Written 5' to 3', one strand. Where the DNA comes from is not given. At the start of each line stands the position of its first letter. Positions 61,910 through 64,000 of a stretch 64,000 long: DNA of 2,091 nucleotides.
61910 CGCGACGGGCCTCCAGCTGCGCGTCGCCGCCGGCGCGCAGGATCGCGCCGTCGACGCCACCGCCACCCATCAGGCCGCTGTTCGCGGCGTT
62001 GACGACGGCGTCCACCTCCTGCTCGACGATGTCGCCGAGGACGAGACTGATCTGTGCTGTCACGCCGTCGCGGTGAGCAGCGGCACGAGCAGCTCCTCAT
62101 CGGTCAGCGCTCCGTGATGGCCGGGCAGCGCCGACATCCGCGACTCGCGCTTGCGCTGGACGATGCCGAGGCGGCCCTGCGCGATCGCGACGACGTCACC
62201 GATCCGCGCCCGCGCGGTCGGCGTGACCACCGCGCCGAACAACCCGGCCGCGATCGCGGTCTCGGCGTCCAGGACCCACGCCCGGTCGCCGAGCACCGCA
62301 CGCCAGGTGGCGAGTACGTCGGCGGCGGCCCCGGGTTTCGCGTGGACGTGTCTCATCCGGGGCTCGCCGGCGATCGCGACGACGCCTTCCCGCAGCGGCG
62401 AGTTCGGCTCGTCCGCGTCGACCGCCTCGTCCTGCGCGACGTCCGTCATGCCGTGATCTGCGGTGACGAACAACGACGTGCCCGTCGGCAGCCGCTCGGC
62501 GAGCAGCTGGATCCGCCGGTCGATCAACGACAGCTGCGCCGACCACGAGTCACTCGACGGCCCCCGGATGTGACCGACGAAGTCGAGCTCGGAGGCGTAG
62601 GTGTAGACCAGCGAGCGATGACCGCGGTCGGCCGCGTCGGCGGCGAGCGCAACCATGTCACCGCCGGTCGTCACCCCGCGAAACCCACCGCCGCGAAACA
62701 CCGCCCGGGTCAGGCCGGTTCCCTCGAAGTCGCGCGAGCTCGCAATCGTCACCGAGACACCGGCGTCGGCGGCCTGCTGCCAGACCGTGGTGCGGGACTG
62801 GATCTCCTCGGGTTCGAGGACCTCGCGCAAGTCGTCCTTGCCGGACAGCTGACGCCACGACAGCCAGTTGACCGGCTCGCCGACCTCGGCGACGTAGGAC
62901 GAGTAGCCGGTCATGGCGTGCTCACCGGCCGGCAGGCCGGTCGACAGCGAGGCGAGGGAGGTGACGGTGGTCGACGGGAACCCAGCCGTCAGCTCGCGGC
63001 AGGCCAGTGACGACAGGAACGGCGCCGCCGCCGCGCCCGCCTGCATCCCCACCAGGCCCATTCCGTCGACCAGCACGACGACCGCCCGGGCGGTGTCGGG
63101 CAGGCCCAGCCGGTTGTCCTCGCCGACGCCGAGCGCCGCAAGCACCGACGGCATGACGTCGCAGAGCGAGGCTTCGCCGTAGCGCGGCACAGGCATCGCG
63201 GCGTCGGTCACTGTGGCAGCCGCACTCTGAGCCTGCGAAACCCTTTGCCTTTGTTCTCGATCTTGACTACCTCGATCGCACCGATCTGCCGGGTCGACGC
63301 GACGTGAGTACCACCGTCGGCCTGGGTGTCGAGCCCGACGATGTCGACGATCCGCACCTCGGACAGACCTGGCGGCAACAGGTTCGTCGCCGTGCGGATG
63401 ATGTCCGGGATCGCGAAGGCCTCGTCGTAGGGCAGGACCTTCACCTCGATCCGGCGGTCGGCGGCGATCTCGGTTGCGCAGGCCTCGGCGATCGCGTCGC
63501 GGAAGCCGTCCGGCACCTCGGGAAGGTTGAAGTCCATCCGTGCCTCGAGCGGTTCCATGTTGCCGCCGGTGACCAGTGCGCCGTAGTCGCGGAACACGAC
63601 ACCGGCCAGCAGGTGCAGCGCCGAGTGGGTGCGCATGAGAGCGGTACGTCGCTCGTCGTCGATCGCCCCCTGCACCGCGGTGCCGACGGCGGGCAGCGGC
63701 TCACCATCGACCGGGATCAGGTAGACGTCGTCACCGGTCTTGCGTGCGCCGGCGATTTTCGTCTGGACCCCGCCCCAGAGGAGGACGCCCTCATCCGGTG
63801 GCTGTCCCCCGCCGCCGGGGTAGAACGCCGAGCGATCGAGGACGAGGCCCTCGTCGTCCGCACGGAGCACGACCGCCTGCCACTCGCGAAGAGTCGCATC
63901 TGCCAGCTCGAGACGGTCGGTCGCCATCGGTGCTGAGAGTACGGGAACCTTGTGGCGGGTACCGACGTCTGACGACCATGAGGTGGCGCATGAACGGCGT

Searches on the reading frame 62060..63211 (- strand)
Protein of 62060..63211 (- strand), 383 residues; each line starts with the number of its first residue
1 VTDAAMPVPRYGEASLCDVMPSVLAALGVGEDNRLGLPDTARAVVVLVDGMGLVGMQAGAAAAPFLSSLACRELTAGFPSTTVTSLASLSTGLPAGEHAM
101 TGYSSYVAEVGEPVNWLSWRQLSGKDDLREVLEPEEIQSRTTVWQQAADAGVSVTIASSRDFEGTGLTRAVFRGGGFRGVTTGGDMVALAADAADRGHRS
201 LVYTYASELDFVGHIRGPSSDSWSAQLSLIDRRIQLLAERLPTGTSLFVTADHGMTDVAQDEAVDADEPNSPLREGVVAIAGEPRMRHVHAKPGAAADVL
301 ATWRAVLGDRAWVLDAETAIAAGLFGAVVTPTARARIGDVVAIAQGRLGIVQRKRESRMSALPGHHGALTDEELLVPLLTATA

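Call 25: search_protein_families(library=pfam, proteins=[window:62060-63211:-], max_evalue=0.0001)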
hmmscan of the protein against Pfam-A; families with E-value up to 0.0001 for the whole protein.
window:62060-63211:- (383 aa): 1 family
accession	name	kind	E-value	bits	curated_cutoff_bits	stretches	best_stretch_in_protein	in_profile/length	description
PF01663.27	Phosphodiest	-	1.3e-32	114.2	23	1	44-367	2-340/342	Type I phosphodiesterase / nucleotide pyrophosphatase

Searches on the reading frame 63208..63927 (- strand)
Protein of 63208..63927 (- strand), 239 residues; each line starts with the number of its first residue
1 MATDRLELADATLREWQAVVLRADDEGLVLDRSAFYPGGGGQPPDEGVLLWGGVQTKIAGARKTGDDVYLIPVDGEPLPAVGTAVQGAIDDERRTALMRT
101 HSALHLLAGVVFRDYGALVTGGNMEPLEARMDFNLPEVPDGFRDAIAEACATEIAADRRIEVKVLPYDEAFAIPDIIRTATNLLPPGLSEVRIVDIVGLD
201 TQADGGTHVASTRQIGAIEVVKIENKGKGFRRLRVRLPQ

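Call 25: search_protein_families(library=pfam, proteins=[window:63208-63927:-], max_evalue=0.0001)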
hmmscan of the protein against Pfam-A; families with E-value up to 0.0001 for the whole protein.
window:63208-63927:- (239 aa): 2 families
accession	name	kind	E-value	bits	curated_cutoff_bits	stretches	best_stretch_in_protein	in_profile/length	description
PF07973.19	tRNA_SAD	-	4.2e-12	46.3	24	1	191-233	1-43/44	Threonyl and Alanyl tRNA synthetase second additional domain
PF01411.24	tRNA-synt_2c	-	5.8e-09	35.4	30.3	1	15-93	474-552/552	tRNA synthetases class II (A)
